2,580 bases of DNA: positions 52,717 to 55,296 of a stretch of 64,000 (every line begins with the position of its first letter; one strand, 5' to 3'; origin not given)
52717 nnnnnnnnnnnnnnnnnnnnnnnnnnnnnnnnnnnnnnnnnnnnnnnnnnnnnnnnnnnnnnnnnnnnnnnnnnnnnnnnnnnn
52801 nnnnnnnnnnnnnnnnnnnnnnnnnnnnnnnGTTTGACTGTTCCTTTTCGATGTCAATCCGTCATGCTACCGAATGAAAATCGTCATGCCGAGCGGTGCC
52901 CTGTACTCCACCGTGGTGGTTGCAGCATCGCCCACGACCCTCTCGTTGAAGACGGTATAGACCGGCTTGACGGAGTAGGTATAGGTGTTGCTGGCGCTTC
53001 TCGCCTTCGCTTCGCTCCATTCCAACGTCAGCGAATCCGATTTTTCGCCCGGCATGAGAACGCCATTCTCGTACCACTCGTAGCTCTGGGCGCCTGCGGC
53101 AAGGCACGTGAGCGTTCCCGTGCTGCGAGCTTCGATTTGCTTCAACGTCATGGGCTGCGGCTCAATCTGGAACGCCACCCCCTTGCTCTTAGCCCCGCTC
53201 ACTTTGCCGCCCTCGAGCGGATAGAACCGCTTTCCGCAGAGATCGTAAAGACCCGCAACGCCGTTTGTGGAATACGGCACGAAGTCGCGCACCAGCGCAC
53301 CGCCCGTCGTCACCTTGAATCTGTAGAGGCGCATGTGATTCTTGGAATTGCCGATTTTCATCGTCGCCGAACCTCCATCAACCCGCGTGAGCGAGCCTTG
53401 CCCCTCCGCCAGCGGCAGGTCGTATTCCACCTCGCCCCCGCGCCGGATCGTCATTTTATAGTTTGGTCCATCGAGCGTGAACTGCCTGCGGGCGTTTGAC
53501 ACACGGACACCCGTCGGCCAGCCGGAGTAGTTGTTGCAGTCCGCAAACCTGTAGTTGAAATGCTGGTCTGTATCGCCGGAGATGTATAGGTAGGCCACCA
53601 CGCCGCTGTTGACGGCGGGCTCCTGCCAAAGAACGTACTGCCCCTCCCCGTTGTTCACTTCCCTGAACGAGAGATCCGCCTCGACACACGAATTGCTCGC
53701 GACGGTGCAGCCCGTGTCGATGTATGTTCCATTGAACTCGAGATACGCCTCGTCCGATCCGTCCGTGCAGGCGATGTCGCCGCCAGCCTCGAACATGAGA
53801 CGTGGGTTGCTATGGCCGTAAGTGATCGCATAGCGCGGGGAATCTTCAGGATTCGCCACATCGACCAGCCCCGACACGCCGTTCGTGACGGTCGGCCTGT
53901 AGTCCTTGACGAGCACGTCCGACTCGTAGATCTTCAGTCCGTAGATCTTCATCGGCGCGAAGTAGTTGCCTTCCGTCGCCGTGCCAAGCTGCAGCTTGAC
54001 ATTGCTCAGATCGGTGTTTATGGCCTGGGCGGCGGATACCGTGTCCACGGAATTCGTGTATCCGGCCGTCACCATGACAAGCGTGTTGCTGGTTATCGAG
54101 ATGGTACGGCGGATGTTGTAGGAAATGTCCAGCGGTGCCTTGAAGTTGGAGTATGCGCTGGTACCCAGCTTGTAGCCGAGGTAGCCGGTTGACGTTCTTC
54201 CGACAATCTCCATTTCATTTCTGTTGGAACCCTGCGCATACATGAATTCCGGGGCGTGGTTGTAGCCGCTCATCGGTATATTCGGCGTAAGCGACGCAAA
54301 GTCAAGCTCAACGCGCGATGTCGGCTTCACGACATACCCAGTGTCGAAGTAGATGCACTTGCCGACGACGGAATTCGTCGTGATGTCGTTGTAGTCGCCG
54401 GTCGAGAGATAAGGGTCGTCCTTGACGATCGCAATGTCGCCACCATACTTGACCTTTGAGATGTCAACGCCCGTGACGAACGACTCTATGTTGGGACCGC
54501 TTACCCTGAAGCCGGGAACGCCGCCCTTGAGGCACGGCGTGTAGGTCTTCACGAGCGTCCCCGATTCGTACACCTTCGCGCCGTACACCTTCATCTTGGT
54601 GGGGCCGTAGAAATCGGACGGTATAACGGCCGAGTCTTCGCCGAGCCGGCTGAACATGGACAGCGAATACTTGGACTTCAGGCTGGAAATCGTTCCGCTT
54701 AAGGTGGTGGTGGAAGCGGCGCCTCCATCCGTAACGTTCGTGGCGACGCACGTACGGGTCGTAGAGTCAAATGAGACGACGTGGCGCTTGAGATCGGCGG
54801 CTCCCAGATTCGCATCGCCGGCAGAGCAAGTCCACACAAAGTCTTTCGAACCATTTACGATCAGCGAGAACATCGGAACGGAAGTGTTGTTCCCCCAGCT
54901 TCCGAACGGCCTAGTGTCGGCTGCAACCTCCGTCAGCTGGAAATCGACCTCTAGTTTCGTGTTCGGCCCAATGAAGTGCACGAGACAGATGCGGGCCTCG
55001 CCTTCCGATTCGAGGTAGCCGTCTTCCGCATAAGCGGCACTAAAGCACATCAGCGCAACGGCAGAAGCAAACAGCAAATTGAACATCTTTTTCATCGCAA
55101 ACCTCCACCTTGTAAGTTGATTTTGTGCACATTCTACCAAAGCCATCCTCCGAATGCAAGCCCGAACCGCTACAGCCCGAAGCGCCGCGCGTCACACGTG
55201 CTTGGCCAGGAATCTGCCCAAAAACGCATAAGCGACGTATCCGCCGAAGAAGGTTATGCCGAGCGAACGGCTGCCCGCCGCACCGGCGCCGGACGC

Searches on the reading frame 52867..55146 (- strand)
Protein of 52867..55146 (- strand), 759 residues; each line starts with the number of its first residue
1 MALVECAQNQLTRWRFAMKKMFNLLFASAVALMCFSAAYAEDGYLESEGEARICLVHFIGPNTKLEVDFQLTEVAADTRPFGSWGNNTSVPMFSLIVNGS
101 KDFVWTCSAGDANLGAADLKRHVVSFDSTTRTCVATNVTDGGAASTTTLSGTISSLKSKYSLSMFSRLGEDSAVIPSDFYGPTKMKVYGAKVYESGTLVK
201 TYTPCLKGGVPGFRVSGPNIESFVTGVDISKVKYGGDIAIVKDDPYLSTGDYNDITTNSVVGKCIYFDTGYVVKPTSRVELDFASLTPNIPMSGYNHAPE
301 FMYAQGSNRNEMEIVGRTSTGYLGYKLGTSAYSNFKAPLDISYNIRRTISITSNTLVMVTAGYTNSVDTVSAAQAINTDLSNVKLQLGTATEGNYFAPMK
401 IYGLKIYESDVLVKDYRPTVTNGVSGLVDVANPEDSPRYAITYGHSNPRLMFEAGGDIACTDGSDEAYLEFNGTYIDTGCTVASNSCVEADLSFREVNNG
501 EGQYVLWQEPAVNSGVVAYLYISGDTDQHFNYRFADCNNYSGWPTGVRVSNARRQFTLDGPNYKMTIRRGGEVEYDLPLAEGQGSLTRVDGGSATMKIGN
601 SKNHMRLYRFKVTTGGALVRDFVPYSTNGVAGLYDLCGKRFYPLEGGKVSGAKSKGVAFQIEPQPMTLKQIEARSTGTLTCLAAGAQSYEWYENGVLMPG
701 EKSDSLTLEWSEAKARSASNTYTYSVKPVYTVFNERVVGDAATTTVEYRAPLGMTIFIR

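Call 7: search_protein_families(library=ncbifam, proteins=[window:52867-55146:-], max_evalue=1)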
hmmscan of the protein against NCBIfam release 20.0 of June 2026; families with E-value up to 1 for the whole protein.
window:52867-55146:- (759 aa): 0 families

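Call 8: search_protein_families(library=pfam, proteins=[window:52867-55146:-], max_evalue=1)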
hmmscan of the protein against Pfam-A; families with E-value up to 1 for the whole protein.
window:52867-55146:- (759 aa): 0 families

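Call 11: find_homologous_proteins(query=window:52867-55095:-)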
Query window:52867-55095:- (742 aa): 156 proteins with E <= 0.001 among 8000 candidates; the best 120 are listed.
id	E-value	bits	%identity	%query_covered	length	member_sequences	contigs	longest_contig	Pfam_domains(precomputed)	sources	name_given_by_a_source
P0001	0.0e+0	1693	100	100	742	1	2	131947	-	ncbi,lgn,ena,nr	ncbi:MAG: hypothetical protein IJH50_12080 [Kiritimatiellae bacterium]|nr:hypothetical protein [Kiri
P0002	0.0e+0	1688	100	100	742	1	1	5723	-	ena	-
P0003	0.0e+0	1587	94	100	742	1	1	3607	-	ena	-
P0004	0.0e+0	1580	94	100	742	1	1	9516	-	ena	-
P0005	0.0e+0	1568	93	100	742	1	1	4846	-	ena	-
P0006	0.0e+0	1563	92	100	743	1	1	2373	-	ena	-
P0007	0.0e+0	1561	92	100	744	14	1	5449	-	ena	-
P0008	0.0e+0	1536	91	100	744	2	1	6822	-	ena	-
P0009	0.0e+0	1429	86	98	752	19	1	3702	-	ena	-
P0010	0.0e+0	1394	84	99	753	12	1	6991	-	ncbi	-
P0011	6.6e-286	968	61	100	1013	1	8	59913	PF04545.23,PF04542.21,PF08281.19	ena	-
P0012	6.8e-263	892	83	66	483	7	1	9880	-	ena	-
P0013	5.1e-257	873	57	100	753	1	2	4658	-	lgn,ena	-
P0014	9.0e-253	859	79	66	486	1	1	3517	-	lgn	-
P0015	4.1e-243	827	55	99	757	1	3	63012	-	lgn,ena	-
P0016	2.7e-231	788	54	97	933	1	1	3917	-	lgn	-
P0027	2.6e-175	603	44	100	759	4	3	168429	-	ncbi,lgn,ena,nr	ncbi:MAG: hypothetical protein IKF72_05290 [Kiritimatiellae bacterium]|nr:hypothetical protein [Kiri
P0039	2.6e-154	533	43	97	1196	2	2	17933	PF04545.23,PF04542.21,PF08281.19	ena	-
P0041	1.6e-152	528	43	100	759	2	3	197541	-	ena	-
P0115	6.4e-105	370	36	97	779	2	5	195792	-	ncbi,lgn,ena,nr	ncbi:MAG: hypothetical protein IJG84_02200 [Kiritimatiellae bacterium]|nr:hypothetical protein [Kiri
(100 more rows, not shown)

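Call 29: search_protein_families(library=pfam, proteins=[P0011, P0016, P0039], max_evalue=0.1)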
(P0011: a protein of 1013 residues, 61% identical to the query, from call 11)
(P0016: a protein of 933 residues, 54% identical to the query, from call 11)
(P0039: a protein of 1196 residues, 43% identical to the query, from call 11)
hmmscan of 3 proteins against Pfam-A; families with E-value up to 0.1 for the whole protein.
P0011 (1013 aa): 3 families
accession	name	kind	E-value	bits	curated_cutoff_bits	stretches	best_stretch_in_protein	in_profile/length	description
PF08281.18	Sigma70_r4_2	-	1.7e-09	37.6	25.7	1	116-166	3-53/54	Sigma-70, region 4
PF04545.22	Sigma70_r4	-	2.2e-06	27.5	24.1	1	120-165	1-46/50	Sigma-70, region 4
PF04542.20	Sigma70_r2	-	1.2e-05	25.5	24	1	22-85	4-69/71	Sigma-70 region 2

P0016 (933 aa): 1 family
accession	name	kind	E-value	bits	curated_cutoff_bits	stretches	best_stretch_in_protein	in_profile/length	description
PF13490.11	zf-HC2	-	0.027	15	22.2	1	3-37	1-35/35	Putative zinc-finger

P0039 (1196 aa): 5 families
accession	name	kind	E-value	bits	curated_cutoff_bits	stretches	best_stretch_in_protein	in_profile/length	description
PF08281.18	Sigma70_r4_2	-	7.2e-11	42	25.7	1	116-167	3-54/54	Sigma-70, region 4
PF04545.22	Sigma70_r4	-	9.2e-07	28.7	24.1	1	120-167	1-48/50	Sigma-70, region 4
PF04542.20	Sigma70_r2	-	7.1e-06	26.2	24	1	22-85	4-69/71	Sigma-70 region 2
PF07638.17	Sigma70_ECF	-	0.043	14.1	21.1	1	44-171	52-183/185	ECF sigma factor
PF08829.15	AlphaC_N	-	0.066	13.6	25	0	907-986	22-100/106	Alpha C protein N terminal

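Call 32: find_encoding_contigs(protein=P0001, flank=10000, max_places=3)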
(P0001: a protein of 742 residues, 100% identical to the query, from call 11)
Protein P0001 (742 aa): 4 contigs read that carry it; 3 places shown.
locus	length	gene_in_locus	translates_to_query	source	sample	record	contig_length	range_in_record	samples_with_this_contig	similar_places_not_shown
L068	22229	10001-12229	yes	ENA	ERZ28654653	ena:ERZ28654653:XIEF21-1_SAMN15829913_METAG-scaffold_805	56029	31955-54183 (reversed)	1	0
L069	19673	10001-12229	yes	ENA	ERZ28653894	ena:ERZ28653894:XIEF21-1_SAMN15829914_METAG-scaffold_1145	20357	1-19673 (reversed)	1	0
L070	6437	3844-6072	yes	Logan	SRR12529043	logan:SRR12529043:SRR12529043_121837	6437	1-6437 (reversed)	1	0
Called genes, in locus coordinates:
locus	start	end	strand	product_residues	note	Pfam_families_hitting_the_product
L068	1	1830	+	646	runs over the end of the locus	-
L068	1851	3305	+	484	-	PF00149:Metallophos (weak)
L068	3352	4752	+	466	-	-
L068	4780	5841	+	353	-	-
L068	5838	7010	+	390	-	PF25917:BSH_RND, PF25967:RND-MFP_C (weak), PF25989:YknX_C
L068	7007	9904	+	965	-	PF00873:ACR_tran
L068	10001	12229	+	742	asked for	-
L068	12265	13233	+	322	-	-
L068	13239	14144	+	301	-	-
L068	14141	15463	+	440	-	-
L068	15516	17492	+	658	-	PF12708:Pect-lyase_RHGA_epim, PF00295:Glyco_hydro_28, PF13229:Beta_helix (faint), PF01522:Polysacc_deac_1, PF10096:DUF2334 (weak)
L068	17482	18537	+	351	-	-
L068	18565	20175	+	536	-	PF02463:SMC_N (faint), PF13476:AAA_23 (faint), PF00005:ABC_tran, PF01926:MMR_HSR1 (faint), PF13304:AAA_21 (faint), PF12848:ABC_tran_Xtn, PF00005:ABC_tran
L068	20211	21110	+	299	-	PF01261:AP_endonuc_2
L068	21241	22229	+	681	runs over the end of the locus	PF03663:Glyco_hydro_76 (weak)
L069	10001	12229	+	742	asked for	-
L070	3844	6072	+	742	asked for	-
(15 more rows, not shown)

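Call 39: find_related_loci(query=A1, collection=metagenome_contigs, flank=10000)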
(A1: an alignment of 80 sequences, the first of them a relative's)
Query A1 (742 aa) in metagenome_contigs; peptide patterns used: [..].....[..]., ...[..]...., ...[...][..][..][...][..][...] (x = any residue, [..] = any of these).
600 stretches matched a pattern (row limit reached: there are more); 59 encode a relative of the query (tblastn E <= 1e-3); 59 distinct loci.
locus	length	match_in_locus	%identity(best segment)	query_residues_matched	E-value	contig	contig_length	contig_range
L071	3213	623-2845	91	4-742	0e+0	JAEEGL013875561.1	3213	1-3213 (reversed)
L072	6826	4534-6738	87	8-742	0e+0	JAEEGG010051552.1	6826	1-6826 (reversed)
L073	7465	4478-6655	85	16-742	0e+0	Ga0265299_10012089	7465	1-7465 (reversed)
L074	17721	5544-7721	85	16-742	0e+0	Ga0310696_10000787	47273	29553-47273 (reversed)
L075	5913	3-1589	91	161-742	0e+0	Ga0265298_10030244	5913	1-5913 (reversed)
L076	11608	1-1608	89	104-742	0e+0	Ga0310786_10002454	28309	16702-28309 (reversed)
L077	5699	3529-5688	53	25-731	0e+0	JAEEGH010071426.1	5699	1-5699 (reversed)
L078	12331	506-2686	52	25-742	0e+0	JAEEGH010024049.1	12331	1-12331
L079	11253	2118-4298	52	25-742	0e+0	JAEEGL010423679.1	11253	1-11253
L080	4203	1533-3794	48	19-742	0e+0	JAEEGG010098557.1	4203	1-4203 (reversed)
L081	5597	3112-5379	45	1-741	4e-174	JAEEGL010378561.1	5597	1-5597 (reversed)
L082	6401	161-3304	43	19-740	7e-157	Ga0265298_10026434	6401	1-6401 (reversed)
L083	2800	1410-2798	57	1-619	4e-165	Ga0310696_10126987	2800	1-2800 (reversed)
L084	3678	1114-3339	42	21-742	2e-158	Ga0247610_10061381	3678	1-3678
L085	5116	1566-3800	40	5-742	1e-146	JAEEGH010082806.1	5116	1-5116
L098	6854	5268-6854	46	24-516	2e-115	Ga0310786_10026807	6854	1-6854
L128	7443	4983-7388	28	8-642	5e-30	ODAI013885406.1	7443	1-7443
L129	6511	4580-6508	28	8-642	6e-24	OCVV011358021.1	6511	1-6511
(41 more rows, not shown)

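Call 44: predict_structure(alignment_id=A1)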
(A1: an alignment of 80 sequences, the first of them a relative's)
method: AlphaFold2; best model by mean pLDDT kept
length: 742 residues; sequences in the alignment: 80
mean_pLDDT: 89.3   pTM: 0.86
mean pLDDT of the five models: 89.3, 88.9, 88.4, 87.5, 87.2
residues with pLDDT >= 90: 525; 70-90: 168; 50-70: 26; < 50: 23
segments of 3 or more residues with pLDDT < 50: 1-22
pLDDT, mean of each block of 10 residues (from residue 1): 35 31 81 96 96 97 95 94 96 95 96 95 86 93 95 94 97 97 97 95 92 94 95 89 88 95 93 79 94 92 91 94 89 97 93 95 95 81 97 96 92 83 84 89 85 89 94 90 79 92 87 92 90 92 95 93 86 91 86 95 93 91 90 82 86 76 91 93 92 89 93 93 93 69 49
secondary structure, 60 per line:
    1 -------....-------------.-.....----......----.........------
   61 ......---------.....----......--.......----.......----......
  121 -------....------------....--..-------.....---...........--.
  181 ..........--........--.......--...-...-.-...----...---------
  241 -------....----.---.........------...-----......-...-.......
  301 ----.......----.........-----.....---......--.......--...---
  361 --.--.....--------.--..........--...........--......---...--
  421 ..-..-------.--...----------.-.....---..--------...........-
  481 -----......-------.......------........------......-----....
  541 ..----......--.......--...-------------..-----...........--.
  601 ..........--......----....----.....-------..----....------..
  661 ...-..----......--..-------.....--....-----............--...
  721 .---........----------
elements in order (helices of 4 or more, strands of 3 or more residues): H8-11 E27-31 E36-41 E46-54 E61-66 E76-80 E85-90 E93-99 E104-110 E115-120 E128-131 E144-147 E167-177 E180-190 E193-200 E203-209 E216-218 E222-224 E229-231 E248-251 E260-268 E283-288 E294-300 E305-311 E316-321 E330-334 E338-343 E346-352 E366-370 E382-391 E394-404 E407-412 E436-438 E451-455 E469-479 E486-491 E499-505 E512-519 E526-531 E537-542 E547-552 E555-561 E587-597 E600-610 E613-618 E623-626 E631-635 E649-652 E659-663 E671-676 E688-692 H695-698 E704-715 E718-721 E725-732

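Call 47: fold_search(model_id=the predicted structure, library=pdb)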
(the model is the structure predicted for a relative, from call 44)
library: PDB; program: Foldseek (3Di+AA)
matches with E <= 10: 1553; with E <= 0.001: 68
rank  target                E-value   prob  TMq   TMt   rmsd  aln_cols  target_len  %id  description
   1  3poy_A                1.1e-11  1.00  0.19  0.15  28.9       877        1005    9  Crystal Structure of the alpha-Neurexin-1 ectodomain, LNS 2-6 (released 2011-06-08)
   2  3qcw_A                4.2e-11  1.00  0.18  0.14  20.0       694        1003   11  Structure of neurexin 1 alpha (domains LNS1-LNS6), no splice inserts (released 2011-06-15)
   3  5mc9_A                4.2e-11  1.00  0.17  0.20  26.6       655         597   11  Crystal structure of the heterotrimeric integrin-binding region of laminin-111 (released 2017-02-08)
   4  3r05_A                6.4e-11  1.00  0.17  0.13  20.2       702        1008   11  Structure of neurexin 1 alpha (domains LNS1-LNS6), with splice insert SS3 (released 2011-06-15)
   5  7cec_C                9.4e-11  1.00  0.16  0.20  25.6       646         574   10  Structure of alpha6beta1 integrin in complex with laminin-511 (released 2021-06-23)
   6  5xau_A                1.4e-09  1.00  0.16  0.19  25.4       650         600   10  Crystal structure of integrin binding fragment of laminin-511 (released 2017-09-20)
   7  5xau_D                1.5e-09  1.00  0.15  0.18  25.3       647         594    9  Crystal structure of integrin binding fragment of laminin-511 (released 2017-09-20)
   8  2wjs                  1.1e-08  1.00  0.19  0.24  20.1       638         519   10  Crystal structure of the LG1-3 region of the laminin alpha2 chain (released 2009-06-23)
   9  6cw1_A                1.7e-08  1.00  0.16  0.28  14.9       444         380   11  Crystal structure of Neurexin-1 alpha ectodomain fragment, L2-L3 (released 2018-09-19)
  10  6cw1_B                2.2e-08  1.00  0.16  0.28  15.0       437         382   11  Crystal structure of Neurexin-1 alpha ectodomain fragment, L2-L3 (released 2018-09-19)
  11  5ik7_A                3.2e-08  1.00  0.18  0.32  16.9       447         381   10  Laminin A2LG45 I-form, Apo. (released 2016-08-10)
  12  5ik7_B                3.8e-08  1.00  0.17  0.31  17.4       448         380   11  Laminin A2LG45 I-form, Apo. (released 2016-08-10)
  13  5ik4                  4.4e-08  1.00  0.15  0.28  16.5       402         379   10  Laminin A2LG45 C-form, Apo. (released 2016-08-10)
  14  1dyk                  5.6e-08  1.00  0.17  0.31  16.5       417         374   11  Laminin alpha 2 chain LG4-5 domain pair (released 2001-02-04)
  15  5ik8_B                9.0e-08  1.00  0.19  0.33  16.8       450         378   10  Laminin A2LG45 I-form, G6/7 bound. (released 2016-08-10)
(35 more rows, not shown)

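Call 57: search_protein_families(library=ncbifam, proteins=[L128:665-3385:-, L129:173-2995:-, L074:11341-12741:+, L098:101-2032:+], max_evalue=0.1)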
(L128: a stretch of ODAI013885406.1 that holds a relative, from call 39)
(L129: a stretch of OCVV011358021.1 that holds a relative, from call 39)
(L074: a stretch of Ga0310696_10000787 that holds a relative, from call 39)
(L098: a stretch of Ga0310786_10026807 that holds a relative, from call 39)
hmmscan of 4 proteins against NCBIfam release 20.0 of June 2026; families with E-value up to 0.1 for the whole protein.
L128:665-3385:- (906 aa): 2 families
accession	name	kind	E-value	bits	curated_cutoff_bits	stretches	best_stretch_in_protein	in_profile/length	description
NF041518.1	choice_anch_Q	domain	9.8e-10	38.5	25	2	852-896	17-58/58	choice-of-anchor Q domain-containing protein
NF058578.1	CPR_pilus_PamR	equivalog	0.0065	15.4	300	1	497-530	184-222/297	pilus system RbmA-like protein PamR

L129:173-2995:- (940 aa): 3 families
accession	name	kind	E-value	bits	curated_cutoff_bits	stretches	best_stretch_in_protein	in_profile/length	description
NF041518.1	choice_anch_Q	domain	7.5e-12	45.3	25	2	886-930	17-58/58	choice-of-anchor Q domain-containing protein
NF047854.1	LIC10774_subfam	equivalog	1.8e-06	27.2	380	1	26-74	58-106/358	LIC10774/LIC10365 family surface protein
TIGR03769.1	P_ac_wall_RPT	domain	0.059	13.9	30.9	0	531-545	8-22/41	TIGR03769 domain-containing protein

L074:11341-12741:+ (466 aa): 0 families

L098:101-2032:+ (643 aa): 1 family
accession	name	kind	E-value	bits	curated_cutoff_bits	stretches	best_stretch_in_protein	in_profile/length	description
TIGR03805.1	beta_helix_1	subfamily_domain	2.3e-06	26.9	141.5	1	148-281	39-162/314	parallel beta-helix domain-containing protein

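Call 58: search_protein_families(library=pfam, proteins=[L128:665-3385:-, L129:173-2995:-, L074:11341-12741:+, L098:101-2032:+], max_evalue=0.1)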
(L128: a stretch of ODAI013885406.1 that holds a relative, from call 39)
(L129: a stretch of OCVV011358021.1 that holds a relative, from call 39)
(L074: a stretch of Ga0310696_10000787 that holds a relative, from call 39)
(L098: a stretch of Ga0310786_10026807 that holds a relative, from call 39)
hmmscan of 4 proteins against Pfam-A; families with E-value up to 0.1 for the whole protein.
L128:665-3385:- (906 aa): 3 families
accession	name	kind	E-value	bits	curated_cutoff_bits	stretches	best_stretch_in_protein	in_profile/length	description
PF00801.26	PKD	-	1.2e-10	41.7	23.5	1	472-533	10-68/80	PKD domain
PF18911.6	PKD_4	-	7e-10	39.3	27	1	473-534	14-72/85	PKD domain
PF23861.1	Ribophorin_II_2nd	-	0.034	14.8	23.4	0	457-532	14-87/105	Ribophorin II second domain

L129:173-2995:- (940 aa): 3 families
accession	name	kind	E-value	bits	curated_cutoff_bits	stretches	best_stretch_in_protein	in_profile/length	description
PF18911.6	PKD_4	-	3.5e-10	40.2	27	1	489-549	16-73/85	PKD domain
PF00801.26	PKD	-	7e-10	39.2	23.5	1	490-547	14-68/80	PKD domain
PF17161.10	DUF5123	-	0.00064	21.3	35.1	1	788-890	3-100/113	Domain of unknown function (DUF5123)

L074:11341-12741:+ (466 aa): 0 families

L098:101-2032:+ (643 aa): 3 families
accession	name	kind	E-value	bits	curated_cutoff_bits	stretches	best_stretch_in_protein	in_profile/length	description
PF13229.12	Beta_helix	-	4.5e-16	59.3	25.9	1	131-281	21-149/158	Right handed beta helix region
PF12708.12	Pect-lyase_RHGA_epim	-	0.0099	16.1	27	0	144-209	147-208/213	Rhamnogalacturonase A/epimerase, pectate lyase-like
PF05048.19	NosD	-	0.018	15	23.6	0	112-207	40-124/212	Periplasmic copper-binding protein (NosD)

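Call 72: find_encoding_contigs(protein=P0041, flank=10000, max_places=2)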
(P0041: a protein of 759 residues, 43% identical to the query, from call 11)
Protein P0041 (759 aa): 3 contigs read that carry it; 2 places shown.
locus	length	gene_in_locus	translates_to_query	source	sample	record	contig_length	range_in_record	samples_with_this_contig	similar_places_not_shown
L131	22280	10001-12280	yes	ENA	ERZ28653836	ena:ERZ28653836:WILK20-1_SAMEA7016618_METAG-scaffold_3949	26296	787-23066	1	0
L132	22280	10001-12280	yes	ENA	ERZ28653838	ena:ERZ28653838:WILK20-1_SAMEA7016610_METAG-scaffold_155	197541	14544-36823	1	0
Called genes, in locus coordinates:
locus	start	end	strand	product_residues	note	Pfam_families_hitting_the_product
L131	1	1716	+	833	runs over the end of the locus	?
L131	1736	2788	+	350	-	-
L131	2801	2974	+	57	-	-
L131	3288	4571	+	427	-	PF13173:AAA_14, PF13635:DUF4143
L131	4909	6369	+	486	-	-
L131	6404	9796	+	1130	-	-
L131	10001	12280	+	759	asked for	-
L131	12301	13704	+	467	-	PF12708:Pect-lyase_RHGA_epim, PF00295:Glyco_hydro_28, PF13229:Beta_helix (faint)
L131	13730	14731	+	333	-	-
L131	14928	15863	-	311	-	PF00291:PALP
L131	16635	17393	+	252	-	-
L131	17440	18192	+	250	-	-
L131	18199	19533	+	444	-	-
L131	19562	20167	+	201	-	-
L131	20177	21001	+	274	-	-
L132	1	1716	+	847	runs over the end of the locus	PF13385:Laminin_G_3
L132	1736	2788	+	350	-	-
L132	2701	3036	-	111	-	-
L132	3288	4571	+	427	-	PF13173:AAA_14, PF13635:DUF4143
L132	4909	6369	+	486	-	-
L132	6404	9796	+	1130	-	-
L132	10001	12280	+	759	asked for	-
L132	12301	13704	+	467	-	PF12708:Pect-lyase_RHGA_epim, PF00295:Glyco_hydro_28, PF13229:Beta_helix (faint)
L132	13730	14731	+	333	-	-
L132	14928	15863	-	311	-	PF00291:PALP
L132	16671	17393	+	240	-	-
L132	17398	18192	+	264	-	-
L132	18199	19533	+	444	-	-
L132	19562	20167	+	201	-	-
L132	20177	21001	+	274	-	-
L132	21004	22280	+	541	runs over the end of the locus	PF02534:T4SS-DNA_transf, PF10412:TrwB_AAD_bind, PF12696:TraG-D_C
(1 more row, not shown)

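Call 75: search_protein_families(library=pfam, proteins=[L132:6404-9796:+], max_evalue=0.01)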
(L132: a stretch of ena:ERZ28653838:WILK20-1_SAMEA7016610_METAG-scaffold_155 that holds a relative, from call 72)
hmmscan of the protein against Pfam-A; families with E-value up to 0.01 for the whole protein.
L132:6404-9796:+ (1130 aa): 0 families

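Call 93: find_encoding_contigs(protein=P0115, flank=10000, max_places=1)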
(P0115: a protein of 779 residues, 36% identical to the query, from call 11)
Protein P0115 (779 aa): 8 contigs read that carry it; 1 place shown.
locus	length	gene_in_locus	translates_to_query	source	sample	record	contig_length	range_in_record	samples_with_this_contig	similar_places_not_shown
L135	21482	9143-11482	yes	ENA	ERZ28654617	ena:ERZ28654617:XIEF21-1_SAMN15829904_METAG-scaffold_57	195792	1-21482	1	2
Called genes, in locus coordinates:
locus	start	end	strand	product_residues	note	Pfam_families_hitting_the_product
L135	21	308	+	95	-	-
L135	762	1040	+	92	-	-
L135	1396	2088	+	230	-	-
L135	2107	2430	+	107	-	-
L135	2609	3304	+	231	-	PF21247:Fic-like_C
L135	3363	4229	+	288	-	PF00763:THF_DHG_CYH, PF02882:THF_DHG_CYH_C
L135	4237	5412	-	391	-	PF13377:Peripla_BP_3, PF12833:HTH_18, PF00165:HTH_AraC (weak)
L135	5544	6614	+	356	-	-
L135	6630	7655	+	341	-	PF00149:Metallophos, PF12850:Metallophos_2 (faint)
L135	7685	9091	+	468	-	PF08240:ADH_N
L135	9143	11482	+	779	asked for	-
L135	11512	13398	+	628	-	PF12710:HAD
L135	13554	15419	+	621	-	PF02838:Glyco_hydro_20b (weak), PF00728:Glyco_hydro_20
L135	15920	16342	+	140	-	PF01850:PIN, PF13470:PIN_3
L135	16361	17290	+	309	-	PF00149:Metallophos, PF12850:Metallophos_2 (weak)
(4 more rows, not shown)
